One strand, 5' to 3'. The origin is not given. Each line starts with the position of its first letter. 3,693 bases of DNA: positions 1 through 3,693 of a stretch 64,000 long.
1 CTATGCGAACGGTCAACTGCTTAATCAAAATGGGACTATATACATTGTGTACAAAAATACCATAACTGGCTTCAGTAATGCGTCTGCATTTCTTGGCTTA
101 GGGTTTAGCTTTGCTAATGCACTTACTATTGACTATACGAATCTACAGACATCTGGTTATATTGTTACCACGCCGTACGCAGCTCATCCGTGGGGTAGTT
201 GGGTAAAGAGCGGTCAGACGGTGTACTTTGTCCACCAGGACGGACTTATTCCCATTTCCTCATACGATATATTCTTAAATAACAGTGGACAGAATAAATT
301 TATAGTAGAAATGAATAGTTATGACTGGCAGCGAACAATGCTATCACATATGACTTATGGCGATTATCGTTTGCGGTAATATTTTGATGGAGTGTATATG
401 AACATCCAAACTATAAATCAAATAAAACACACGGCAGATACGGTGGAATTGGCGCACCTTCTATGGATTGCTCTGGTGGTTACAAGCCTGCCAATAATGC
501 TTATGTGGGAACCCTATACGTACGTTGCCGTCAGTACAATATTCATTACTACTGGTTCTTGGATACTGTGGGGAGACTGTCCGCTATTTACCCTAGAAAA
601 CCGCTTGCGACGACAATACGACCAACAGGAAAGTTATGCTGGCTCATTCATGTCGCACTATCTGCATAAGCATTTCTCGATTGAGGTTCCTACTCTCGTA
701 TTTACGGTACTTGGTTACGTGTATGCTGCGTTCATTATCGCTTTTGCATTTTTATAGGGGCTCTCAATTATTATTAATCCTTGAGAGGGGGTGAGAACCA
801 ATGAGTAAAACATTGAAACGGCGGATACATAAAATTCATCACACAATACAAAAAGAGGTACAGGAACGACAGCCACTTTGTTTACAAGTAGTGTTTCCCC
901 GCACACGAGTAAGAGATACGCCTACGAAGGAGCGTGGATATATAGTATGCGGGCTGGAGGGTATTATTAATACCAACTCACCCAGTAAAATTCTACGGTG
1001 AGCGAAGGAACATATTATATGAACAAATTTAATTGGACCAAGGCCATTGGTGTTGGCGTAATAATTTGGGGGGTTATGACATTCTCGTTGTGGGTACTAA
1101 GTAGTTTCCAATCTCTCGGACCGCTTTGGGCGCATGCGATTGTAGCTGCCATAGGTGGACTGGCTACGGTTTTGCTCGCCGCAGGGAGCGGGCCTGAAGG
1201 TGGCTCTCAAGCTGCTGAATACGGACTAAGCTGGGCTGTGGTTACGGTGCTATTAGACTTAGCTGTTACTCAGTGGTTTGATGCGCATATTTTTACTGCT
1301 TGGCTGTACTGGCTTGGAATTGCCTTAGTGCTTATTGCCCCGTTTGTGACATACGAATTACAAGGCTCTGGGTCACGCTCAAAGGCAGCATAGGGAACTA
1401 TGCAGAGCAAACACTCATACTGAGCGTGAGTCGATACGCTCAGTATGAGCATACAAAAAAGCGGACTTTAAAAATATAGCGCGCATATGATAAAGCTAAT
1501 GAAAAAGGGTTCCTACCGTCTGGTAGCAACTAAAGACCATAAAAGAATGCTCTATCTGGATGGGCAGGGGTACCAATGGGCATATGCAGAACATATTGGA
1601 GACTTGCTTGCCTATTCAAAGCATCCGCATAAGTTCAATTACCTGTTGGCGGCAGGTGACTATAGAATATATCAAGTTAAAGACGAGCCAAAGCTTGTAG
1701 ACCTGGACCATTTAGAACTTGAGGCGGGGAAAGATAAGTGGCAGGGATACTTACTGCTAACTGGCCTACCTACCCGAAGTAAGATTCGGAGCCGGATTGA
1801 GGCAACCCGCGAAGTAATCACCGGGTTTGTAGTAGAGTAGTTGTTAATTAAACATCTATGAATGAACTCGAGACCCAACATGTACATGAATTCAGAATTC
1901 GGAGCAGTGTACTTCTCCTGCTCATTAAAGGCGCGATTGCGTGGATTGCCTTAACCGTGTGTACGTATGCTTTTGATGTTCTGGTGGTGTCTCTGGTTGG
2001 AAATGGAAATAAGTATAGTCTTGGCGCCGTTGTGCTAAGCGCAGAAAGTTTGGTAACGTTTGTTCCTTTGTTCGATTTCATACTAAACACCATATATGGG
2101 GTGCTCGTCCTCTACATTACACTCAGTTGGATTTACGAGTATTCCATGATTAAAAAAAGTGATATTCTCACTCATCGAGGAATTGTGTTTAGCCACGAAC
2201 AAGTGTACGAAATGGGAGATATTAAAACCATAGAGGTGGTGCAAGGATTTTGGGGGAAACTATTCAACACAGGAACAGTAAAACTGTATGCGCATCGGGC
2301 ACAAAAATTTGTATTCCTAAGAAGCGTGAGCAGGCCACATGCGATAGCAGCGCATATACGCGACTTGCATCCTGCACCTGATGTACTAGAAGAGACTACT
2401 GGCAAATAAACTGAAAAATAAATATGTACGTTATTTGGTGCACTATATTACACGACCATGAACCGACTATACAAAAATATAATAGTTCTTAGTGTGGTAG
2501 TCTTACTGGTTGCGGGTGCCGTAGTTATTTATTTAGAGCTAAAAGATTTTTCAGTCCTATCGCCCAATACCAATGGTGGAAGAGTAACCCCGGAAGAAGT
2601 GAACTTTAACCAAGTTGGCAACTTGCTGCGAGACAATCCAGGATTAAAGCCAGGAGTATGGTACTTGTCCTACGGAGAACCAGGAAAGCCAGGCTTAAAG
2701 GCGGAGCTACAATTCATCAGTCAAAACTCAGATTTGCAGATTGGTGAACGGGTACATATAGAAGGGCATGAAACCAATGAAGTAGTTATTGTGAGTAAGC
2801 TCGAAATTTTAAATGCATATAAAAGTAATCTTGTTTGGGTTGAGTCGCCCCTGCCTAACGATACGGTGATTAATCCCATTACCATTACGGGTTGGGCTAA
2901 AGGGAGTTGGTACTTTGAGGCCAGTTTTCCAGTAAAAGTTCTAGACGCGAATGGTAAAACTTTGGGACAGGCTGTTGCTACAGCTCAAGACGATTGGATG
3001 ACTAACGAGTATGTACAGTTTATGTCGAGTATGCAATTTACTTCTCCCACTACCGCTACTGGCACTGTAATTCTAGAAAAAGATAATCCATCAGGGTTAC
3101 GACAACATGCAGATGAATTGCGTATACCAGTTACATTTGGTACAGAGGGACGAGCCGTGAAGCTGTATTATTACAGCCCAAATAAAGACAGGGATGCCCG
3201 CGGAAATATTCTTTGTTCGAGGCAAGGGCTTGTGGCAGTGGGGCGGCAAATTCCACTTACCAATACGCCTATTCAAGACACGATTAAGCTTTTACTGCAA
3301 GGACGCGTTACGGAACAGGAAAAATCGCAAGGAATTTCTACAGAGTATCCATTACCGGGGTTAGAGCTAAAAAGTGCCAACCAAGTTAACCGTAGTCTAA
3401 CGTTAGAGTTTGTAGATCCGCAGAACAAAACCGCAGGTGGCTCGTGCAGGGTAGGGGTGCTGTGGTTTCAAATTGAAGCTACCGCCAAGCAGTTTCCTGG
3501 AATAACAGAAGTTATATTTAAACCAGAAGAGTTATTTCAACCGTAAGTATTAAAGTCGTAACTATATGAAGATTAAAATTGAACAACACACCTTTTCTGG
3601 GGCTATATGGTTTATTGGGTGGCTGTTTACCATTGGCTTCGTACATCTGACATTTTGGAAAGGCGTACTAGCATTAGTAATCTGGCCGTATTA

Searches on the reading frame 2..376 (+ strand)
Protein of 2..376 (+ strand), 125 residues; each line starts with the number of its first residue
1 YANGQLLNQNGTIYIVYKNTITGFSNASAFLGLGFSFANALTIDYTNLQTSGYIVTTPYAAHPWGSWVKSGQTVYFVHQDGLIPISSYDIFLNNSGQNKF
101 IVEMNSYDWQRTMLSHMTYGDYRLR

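Call 6: search_protein_families(library=pfam, proteins=[window:2-376:+], max_evalue=10)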
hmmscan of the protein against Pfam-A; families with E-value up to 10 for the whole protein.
window:2-376:+ (125 aa): 0 families

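Call 7: search_protein_families(library=ncbifam, proteins=[window:2-376:+], max_evalue=10)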
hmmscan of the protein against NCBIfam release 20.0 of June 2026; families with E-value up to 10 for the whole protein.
window:2-376:+ (125 aa): 0 families

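Call 70: search_protein_families(library=phrogs, proteins=[window:2-376:+], max_evalue=1)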
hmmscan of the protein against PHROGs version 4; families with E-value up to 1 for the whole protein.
window:2-376:+ (125 aa): 1 family
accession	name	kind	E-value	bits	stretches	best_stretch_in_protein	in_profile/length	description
phrog_9616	-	unknown function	0.1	13.7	1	62-106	3-45/118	-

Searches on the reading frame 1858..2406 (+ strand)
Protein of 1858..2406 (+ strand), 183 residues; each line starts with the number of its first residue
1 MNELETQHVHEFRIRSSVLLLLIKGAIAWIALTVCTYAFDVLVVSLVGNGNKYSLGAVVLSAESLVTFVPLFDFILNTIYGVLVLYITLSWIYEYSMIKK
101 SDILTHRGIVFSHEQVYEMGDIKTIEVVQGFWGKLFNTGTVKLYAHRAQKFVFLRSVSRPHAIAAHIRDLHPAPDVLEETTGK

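Call 23: search_protein_families(library=pfam, proteins=[window:1858-2406:+], max_evalue=0.001)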
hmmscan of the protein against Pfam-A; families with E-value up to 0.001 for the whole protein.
window:1858-2406:+ (183 aa): 1 family
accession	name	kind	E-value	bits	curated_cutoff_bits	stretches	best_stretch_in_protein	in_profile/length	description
PF03703.20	bPH_2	-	2.4e-05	24.9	22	1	98-167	8-78/78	Bacterial PH domain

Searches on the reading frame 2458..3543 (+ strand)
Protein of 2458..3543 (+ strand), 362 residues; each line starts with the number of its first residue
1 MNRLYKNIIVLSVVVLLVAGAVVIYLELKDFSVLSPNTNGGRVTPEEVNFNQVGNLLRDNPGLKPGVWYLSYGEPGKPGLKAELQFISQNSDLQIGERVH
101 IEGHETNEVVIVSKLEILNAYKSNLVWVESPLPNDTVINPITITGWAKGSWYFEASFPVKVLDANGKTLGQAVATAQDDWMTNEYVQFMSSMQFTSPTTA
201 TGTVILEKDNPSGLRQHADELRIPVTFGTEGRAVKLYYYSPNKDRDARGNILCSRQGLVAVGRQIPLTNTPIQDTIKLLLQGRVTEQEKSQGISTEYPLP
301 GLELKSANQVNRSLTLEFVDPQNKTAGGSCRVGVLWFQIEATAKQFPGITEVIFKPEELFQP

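Call 23: search_protein_families(library=pfam, proteins=[window:2458-3543:+], max_evalue=0.001)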
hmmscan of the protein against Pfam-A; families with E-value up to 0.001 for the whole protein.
window:2458-3543:+ (362 aa): 2 families
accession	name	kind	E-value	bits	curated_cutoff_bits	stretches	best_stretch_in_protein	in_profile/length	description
PF10648.15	Gmad2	-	4.3e-13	49.8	25.7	1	126-211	2-82/86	Immunoglobulin-like domain of bacterial spore germination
PF10646.14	Germane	-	7.4e-05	23.8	23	1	236-354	2-109/117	Sporulation and spore germination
